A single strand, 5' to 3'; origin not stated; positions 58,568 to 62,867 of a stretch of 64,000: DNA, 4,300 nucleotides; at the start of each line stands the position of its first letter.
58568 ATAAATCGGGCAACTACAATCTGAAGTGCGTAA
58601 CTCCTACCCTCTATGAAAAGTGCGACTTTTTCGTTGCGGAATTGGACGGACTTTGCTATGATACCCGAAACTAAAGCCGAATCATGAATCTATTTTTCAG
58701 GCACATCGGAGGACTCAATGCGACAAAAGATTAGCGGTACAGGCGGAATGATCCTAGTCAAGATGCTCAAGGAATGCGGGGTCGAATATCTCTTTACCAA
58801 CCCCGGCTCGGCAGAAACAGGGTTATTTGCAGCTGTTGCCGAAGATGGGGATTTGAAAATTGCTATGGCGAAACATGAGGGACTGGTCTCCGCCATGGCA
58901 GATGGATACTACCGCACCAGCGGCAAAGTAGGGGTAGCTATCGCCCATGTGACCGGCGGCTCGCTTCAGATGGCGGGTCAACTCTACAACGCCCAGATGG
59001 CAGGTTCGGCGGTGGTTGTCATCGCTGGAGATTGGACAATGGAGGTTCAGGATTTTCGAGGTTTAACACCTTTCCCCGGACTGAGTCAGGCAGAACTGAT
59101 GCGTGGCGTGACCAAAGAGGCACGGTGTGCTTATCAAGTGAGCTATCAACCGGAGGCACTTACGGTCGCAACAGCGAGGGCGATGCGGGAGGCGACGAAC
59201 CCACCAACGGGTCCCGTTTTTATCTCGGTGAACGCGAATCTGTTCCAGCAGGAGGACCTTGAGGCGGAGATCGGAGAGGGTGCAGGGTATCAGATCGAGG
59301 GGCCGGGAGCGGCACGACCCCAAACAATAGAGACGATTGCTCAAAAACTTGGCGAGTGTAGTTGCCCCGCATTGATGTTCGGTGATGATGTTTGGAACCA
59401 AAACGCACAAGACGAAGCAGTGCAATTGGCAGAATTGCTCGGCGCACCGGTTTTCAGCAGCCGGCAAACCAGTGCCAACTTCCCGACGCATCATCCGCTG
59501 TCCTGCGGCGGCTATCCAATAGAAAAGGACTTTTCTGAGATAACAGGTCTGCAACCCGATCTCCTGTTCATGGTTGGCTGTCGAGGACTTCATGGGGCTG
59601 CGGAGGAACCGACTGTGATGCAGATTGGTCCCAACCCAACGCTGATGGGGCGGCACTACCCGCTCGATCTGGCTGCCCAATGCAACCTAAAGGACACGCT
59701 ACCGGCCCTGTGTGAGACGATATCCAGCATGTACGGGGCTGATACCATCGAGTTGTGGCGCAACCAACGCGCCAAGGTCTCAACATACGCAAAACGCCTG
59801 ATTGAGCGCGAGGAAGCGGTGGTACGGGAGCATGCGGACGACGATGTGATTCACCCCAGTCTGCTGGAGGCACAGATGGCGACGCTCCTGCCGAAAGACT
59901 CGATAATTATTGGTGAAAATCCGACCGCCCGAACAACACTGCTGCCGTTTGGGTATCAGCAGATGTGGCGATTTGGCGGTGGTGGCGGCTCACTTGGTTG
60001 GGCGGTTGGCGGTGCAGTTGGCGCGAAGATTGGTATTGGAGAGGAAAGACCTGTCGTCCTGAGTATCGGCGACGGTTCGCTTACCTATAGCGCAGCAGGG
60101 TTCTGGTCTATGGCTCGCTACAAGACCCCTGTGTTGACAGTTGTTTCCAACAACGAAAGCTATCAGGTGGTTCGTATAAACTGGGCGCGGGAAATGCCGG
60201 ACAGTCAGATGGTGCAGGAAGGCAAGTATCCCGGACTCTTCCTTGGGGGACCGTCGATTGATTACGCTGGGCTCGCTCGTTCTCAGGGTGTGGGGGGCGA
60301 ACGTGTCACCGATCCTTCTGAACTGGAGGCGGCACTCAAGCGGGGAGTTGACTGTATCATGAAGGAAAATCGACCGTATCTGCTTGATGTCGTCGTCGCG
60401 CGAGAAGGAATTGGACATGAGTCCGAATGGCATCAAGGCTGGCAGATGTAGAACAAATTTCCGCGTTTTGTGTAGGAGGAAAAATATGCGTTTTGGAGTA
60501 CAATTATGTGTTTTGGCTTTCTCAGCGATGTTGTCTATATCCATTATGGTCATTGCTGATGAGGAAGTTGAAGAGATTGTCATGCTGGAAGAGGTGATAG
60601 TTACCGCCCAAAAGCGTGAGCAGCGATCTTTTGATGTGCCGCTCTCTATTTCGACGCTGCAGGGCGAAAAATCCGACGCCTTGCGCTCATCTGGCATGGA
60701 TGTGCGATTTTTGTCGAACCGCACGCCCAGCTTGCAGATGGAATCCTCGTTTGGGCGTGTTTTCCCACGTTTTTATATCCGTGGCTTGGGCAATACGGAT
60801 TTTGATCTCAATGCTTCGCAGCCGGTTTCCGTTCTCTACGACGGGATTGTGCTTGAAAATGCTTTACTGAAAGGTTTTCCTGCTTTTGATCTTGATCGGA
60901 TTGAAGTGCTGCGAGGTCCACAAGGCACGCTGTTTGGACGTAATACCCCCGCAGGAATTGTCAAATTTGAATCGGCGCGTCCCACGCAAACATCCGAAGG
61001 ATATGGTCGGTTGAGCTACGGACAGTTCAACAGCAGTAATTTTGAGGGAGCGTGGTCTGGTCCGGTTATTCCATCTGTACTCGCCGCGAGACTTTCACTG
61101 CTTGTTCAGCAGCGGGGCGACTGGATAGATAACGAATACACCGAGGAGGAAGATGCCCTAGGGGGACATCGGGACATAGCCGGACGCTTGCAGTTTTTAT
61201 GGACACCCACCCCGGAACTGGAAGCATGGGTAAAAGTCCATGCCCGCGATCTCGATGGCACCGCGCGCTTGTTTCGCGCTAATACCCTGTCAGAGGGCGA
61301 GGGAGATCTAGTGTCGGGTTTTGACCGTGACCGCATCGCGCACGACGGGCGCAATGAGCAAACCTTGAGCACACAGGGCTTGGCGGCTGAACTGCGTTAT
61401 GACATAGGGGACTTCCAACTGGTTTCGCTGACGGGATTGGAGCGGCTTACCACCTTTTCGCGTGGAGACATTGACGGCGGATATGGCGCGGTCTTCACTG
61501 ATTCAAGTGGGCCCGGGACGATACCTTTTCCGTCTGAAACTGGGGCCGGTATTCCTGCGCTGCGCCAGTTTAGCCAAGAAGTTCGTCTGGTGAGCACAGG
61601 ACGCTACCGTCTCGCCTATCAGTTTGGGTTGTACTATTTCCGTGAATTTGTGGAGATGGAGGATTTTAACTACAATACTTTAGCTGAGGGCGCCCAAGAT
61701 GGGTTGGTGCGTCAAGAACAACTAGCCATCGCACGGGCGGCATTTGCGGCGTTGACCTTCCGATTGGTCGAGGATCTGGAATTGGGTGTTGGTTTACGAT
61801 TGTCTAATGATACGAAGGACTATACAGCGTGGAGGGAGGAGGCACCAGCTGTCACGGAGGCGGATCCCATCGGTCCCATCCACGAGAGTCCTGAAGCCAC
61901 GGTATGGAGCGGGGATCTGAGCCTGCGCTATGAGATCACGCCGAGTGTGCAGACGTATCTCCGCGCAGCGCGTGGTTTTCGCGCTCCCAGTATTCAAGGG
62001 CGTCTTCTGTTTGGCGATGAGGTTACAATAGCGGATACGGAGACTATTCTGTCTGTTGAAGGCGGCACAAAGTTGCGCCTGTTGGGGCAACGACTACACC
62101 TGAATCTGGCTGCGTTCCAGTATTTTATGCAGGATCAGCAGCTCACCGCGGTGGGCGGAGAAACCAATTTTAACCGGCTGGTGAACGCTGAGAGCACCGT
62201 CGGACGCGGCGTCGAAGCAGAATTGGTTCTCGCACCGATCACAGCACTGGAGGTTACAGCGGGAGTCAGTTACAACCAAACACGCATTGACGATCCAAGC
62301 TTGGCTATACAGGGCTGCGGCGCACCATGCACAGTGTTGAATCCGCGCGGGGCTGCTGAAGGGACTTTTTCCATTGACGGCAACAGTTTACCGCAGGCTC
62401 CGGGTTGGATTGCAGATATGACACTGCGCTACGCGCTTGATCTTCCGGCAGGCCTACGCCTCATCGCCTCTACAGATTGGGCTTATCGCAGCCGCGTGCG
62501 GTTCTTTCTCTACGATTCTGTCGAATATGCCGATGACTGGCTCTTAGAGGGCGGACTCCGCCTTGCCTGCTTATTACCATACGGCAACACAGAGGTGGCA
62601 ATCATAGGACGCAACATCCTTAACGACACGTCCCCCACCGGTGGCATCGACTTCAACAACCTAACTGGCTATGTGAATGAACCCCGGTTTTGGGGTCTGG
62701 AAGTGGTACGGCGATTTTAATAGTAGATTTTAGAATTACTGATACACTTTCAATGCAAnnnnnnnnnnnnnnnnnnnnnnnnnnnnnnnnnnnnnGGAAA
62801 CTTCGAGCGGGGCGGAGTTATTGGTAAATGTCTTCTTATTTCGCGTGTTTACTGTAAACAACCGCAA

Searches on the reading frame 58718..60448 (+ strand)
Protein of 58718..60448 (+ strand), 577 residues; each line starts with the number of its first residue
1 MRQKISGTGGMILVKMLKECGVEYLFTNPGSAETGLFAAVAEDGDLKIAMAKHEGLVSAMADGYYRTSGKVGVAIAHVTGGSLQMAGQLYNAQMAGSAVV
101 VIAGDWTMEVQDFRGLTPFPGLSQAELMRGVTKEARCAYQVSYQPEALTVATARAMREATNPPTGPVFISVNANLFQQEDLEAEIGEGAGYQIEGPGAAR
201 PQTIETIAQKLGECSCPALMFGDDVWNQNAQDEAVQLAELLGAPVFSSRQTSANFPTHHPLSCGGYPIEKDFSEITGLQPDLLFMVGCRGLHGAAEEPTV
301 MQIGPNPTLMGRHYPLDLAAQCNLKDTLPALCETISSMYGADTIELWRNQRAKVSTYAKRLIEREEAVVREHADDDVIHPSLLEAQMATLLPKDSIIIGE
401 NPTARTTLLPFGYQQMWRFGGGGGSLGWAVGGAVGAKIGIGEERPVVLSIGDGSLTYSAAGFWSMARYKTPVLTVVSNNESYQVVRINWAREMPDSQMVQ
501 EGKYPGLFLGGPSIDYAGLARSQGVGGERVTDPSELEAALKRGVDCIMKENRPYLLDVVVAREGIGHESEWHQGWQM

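Call 75: search_protein_families(library=pfam, proteins=[window:58718-60448:+], max_evalue=0.00001)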
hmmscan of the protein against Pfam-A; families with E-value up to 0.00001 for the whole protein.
window:58718-60448:+ (577 aa): 3 families
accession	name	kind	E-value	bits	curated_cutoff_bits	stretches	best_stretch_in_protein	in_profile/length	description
PF02776.23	TPP_enzyme_N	-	8.1e-25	87.4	26.8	1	8-107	2-101/119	Thiamine pyrophosphate enzyme, N-terminal TPP binding domain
PF02775.26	TPP_enzyme_C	-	8.4e-25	87.8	21.9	1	407-558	11-151/151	Thiamine pyrophosphate enzyme, C-terminal TPP binding domain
PF00205.28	TPP_enzyme_M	-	1.3e-15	57.7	30.4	1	204-331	1-137/137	Thiamine pyrophosphate enzyme, central domain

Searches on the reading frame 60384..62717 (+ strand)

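Call 75: search_protein_families(library=pfam, proteins=[window:60384-62717:+], max_evalue=0.00001)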
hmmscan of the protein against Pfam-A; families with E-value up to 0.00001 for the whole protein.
window:60384-62717:+ (778 aa): 2 families
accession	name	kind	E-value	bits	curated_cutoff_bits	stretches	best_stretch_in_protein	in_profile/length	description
PF00593.30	TonB_dep_Rec_b-barrel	-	9.5e-29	101.9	27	1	312-707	42-400/436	TonB dependent receptor-like, beta-barrel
PF07715.20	Plug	-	4.6e-14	53.2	23.9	1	84-192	4-107/107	TonB-dependent Receptor Plug Domain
